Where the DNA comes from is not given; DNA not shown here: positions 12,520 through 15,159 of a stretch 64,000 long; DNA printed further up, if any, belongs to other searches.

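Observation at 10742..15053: Orphan cluster: five small acidic/membrane proteins around tRNA-Lys, then a 779-aa charged glycine-zipper protein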

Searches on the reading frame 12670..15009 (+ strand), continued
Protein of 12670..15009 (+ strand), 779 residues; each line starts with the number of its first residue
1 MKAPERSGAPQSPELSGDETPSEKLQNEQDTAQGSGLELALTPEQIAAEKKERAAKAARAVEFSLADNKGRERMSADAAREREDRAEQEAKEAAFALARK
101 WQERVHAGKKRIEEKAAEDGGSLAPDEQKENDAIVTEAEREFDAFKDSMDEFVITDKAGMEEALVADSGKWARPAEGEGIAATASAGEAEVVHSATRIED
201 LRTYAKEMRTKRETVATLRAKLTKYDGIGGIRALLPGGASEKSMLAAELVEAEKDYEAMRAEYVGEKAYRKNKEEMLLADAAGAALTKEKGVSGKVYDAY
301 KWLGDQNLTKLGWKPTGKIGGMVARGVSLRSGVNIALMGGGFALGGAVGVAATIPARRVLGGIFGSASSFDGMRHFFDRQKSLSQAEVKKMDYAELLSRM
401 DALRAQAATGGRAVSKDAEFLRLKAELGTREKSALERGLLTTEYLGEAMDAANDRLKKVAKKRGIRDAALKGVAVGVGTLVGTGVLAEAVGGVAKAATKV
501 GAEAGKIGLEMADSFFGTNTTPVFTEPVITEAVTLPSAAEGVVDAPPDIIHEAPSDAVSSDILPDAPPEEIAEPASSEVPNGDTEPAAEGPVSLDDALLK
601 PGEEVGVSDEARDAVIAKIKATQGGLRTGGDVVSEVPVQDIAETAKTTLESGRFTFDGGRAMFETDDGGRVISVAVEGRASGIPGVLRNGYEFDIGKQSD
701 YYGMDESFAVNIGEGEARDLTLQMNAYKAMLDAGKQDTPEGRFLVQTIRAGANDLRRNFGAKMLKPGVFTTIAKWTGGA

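Call 59: fold_search(model_id=the predicted structure, library=viral)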
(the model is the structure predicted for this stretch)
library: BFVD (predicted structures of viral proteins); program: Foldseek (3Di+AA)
matches with E <= 10: 168; with E <= 0.001: 0
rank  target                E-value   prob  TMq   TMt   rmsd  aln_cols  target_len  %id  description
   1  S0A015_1              2.5e-03  0.63  0.09  0.08  37.5       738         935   15  Uncharacterized protein [Cellulophaga phage phi19:3]
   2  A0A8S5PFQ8            7.5e-03  0.72  0.11  0.11  38.1       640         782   14  Minor tail protein [Caudovirales sp. ctbaM10]
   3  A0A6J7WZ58            2.3e-02  0.33  0.07  0.09  56.6       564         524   14  Uncharacterized protein [uncultured Caudovirales phage]
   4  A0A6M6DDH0            2.6e-02  0.21  0.07  0.05  75.8       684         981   12  (no name in the UniProt tables at hand)
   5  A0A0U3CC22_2          2.9e-02  0.41  0.12  0.11  43.7       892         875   12  Putative tail length tape-measure protein [Pseudomonas phage SM1]
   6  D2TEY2                4.7e-02  0.23  0.08  0.06  41.6       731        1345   14  (no name in the UniProt tables at hand)
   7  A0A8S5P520            6.5e-02  0.21  0.07  0.10  45.4       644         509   10  Uncharacterized protein (Fragment) [Siphoviridae sp. ct58H1]
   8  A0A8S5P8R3            8.1e-02  0.21  0.09  0.14  23.2       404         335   13  Minor tail protein (Fragment) [Siphoviridae sp. ctrvp54]
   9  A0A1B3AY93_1          9.3e-02  0.18  0.08  0.05  47.7       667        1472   15  Tape measure protein [Gordonia phage Bantam]
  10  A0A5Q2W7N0            9.7e-02  0.15  0.09  0.08  37.0       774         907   15  (no name in the UniProt tables at hand)
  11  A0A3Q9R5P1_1          1.1e-01  0.16  0.08  0.07  32.8       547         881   12  (no name in the UniProt tables at hand)
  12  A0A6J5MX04            1.3e-01  0.23  0.07  0.12  39.8       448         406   11  Intramolecular chaperone auto-processing domain containing protein [uncultured Caudovirales phage]
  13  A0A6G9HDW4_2          1.7e-01  0.10  0.07  0.06  94.8       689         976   13  Uncharacterized protein [Carcinus maenas virus 1]
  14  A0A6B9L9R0            1.8e-01  0.18  0.09  0.07  34.8       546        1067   12  Tail tape measure protein [Flavobacterium phage vB_FspS_hattifnatt9-1]
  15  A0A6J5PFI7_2          2.0e-01  0.13  0.09  0.07  48.2       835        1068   10  Large polyvalent protein associated domain-containing protein [uncultured Caudovirales phage]
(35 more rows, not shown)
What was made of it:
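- Closest known: Phage tape-measure proteins. Same: These are the top, non-significant BFVD look-alikes (call 59).
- The best BFVD fold look-alikes are tape-measure and minor-tail proteins (call 59, best E 2.5e-3). TM-scores are about 0.1 (call 59).
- Tried and rejected: Foldseek against BFVD gave non-significant tape-measure look-alikes (call 59).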

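Call 60: search_protein_families(library=phrogs, max_evalue=0.1, proteins=[window:12670-15009:+])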
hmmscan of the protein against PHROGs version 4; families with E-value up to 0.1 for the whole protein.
window:12670-15009:+ (779 aa): 0 families

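Call 67: search_protein_families(library=pfam, max_evalue=0.01, proteins=[L004:4811-7630:+, L005:10505-13105:+, L005:13118-15871:+, L005:15962-16858:+])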
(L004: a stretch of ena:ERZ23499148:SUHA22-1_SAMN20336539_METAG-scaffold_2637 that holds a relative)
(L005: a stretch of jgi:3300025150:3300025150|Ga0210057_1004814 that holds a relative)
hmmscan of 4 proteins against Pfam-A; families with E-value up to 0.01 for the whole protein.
L004:4811-7630:+ (939 aa): 6 families
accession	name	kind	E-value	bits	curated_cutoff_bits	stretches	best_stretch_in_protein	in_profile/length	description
PF01935.23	DUF87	-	3.3e-07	31.1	23.2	1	499-551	8-62/220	Helicase HerA, central domain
PF12696.13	TraG-D_C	-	7.2e-05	23.2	22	1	773-831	2-65/126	TraM recognition site of TraD and TraG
PF10412.15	TrwB_AAD_bind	-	0.00011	21.7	20.5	1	507-552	9-54/387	Type IV secretion-system coupling protein DNA-binding domain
PF13401.12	AAA_22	-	0.00088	20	27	0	515-561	7-54/130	AAA domain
PF25199.1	nSTAND_NTPase5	-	0.0089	16.3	34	0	509-560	37-89/145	Novel STAND NTPase 5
PF20720.3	nSTAND3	-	0.0092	16.1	27.2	0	517-573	21-72/155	Novel STAND NTPase 3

L005:10505-13105:+ (866 aa): 0 families

L005:13118-15871:+ (917 aa): 7 families
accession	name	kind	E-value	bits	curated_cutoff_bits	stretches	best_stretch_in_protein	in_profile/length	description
PF12696.13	TraG-D_C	-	7.1e-05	23.2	22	1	769-812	1-45/126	TraM recognition site of TraD and TraG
PF13401.12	AAA_22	-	0.00069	20.4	27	0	514-558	7-52/130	AAA domain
PF10412.15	TrwB_AAD_bind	-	0.00086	18.7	20.5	0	511-553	14-56/387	Type IV secretion-system coupling protein DNA-binding domain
PF25199.1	nSTAND_NTPase5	-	0.0012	19.1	34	0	507-568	36-99/145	Novel STAND NTPase 5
PF20720.3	nSTAND3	-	0.0028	17.8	27.2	0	516-572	21-72/155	Novel STAND NTPase 3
PF01935.23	DUF87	-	0.0042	17.7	23.2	1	510-550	21-62/220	Helicase HerA, central domain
PF13191.12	AAA_16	-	0.006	17.5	32.6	0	509-531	21-43/167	AAA ATPase domain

L005:15962-16858:+ (298 aa): 0 families

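Call 92: search_protein_families(library=padloc, max_evalue=0.01, proteins=[window:12670-15009:+])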
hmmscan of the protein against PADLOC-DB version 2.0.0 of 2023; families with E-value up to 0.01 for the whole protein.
window:12670-15009:+ (779 aa): 0 families

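Call 97: find_encoding_contigs(protein=P0030, flank=8000, max_places=2)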
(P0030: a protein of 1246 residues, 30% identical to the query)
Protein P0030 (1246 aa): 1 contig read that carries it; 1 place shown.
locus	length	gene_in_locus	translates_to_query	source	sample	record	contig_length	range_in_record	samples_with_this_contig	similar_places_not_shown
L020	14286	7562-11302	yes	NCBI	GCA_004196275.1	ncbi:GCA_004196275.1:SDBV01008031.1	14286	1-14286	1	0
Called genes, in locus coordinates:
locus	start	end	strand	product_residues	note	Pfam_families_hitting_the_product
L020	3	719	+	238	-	?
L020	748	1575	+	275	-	PF01048:PNP_UDP_1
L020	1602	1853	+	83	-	-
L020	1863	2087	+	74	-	PF12797:Fer4_2 (weak), PF12838:Fer4_7 (faint), PF13237:Fer4_10 (weak), PF00037:Fer4 (weak), PF12837:Fer4_6 (weak), PF13459:Fer4_15, PF14697:Fer4_21 (weak), PF13370:Fer4_13, +2 more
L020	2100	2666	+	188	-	PF01558:POR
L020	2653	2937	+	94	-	PF13187:Fer4_9 (faint), PF00037:Fer4, PF12797:Fer4_2 (weak), PF12837:Fer4_6 (weak), PF13237:Fer4_10 (weak), PF14697:Fer4_21, PF12838:Fer4_7, PF00037:Fer4, +2 more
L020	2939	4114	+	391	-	PF01855:POR_N, PF17147:PFOR_II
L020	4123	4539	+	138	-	PF02130:YbeY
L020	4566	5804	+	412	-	PF11104:PilM_2 (faint), PF14450:FtsA (weak), PF02491:SHS2_FTSA, PF06723:MreB_Mbl, PF14450:FtsA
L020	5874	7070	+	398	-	PF00091:Tubulin, PF12327:FtsZ_C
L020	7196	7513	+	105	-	PF18908:DUF5663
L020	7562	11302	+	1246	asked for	-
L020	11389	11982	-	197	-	-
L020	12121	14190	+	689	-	PF02518:HATPase_c, PF00204:DNA_gyraseB, PF01751:Toprim, PF00986:DNA_gyraseB_C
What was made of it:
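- Closest known: Membrane-tethered divisome scaffolds: ZipA, EzrA, DivIVA/SepF-type proteins. Same: In L020 the pair occupies the position directly after ftsA-ftsZ (call 97).
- ftsA-ftsZ directly upstream (L020, call 97).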

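Call 98: find_encoding_contigs(protein=P0018, flank=8000, max_places=2)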
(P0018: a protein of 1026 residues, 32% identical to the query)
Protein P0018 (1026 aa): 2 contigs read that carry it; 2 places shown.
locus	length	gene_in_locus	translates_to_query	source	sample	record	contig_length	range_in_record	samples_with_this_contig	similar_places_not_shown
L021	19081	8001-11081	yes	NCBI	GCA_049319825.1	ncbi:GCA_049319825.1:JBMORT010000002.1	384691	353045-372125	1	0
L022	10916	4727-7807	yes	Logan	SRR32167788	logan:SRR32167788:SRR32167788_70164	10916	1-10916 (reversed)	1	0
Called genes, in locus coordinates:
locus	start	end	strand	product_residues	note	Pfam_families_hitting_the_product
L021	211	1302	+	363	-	PF13091:PLDc_2, PF00614:PLDc (weak), PF13091:PLDc_2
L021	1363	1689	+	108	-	-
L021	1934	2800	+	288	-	PF01790:LGT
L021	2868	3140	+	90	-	-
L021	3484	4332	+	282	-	PF01370:Epimerase, PF02719:Polysacc_synt_2 (faint), PF04321:RmlD_sub_bind, PF16363:GDP_Man_Dehyd, PF07993:NAD_binding_4 (weak)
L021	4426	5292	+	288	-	PF00483:NTP_transferase, PF12804:NTP_transf_3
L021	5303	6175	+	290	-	-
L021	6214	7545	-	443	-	-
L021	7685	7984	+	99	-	PF18908:DUF5663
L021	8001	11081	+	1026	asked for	-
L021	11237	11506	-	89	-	-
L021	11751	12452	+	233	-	-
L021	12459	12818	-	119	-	-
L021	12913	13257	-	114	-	PF00453:Ribosomal_L20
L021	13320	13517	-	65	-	PF01632:Ribosomal_L35p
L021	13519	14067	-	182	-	PF05198:IF3_N, PF00707:IF3_C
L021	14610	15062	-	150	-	PF01668:SmpB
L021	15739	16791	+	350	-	PF01594:AI-2E_transport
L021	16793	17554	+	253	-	PF18900:DUF5656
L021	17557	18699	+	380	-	PF13365:Trypsin_2 (weak), PF13180:PDZ_2, PF17820:PDZ_6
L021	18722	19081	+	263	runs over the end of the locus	PF13807:GNVR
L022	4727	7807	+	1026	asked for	-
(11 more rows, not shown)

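Call 99: search_protein_families(library=pfam, max_evalue=0.001, proteins=[L021:6214-7545:-, L021:5303-6175:+, L020:11389-11982:-])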
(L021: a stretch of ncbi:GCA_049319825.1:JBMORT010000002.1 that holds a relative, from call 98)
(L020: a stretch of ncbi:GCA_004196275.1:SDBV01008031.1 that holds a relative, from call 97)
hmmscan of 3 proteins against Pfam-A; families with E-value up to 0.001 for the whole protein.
L021:6214-7545:- (443 aa): 1 family
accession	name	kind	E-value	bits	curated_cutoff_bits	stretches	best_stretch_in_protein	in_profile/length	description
PF08308.17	PEGA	-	0.00016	21.9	20.8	1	44-104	2-61/71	PEGA domain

L021:5303-6175:+ (290 aa): 0 families

L020:11389-11982:- (197 aa): 0 families

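Call 103: search_dna_similar(query=window:12670-15006:+, collection=phages, mode=protein, max_evalue=0.001, max_rows=10)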
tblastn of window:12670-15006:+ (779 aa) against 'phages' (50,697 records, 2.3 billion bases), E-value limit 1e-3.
No match.
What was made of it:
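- On Phage tape-measure protein: No tblastn hit in phage genomes (call 103).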

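Call 108: search_protein_families(library=pfam, max_evalue=0.00001, proteins=[L006:13312-13812:+])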
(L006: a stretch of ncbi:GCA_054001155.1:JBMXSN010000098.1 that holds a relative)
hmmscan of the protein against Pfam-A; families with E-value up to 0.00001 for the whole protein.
L006:13312-13812:+ (167 aa): 1 family
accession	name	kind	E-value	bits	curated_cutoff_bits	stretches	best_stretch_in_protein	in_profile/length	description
PF04542.20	Sigma70_r2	-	6.3e-11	42.4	24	1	25-101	1-69/71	Sigma-70 region 2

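Call 111: search_protein_families(library=pfam, alignment_id=A8, max_evalue=0.001)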
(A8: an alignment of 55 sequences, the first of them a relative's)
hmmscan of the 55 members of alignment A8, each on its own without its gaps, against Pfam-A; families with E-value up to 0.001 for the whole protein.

A. member 1, P0023 (553 aa): 0 families

B. families by the number of members that match (of 55 scanned): 2 families
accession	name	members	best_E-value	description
PF14520.12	HHH_5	3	1.8e-11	Helix-hairpin-helix domain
PF10391.15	DNA_pol_lambd_f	1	0.00015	Fingers domain of DNA polymerase lambda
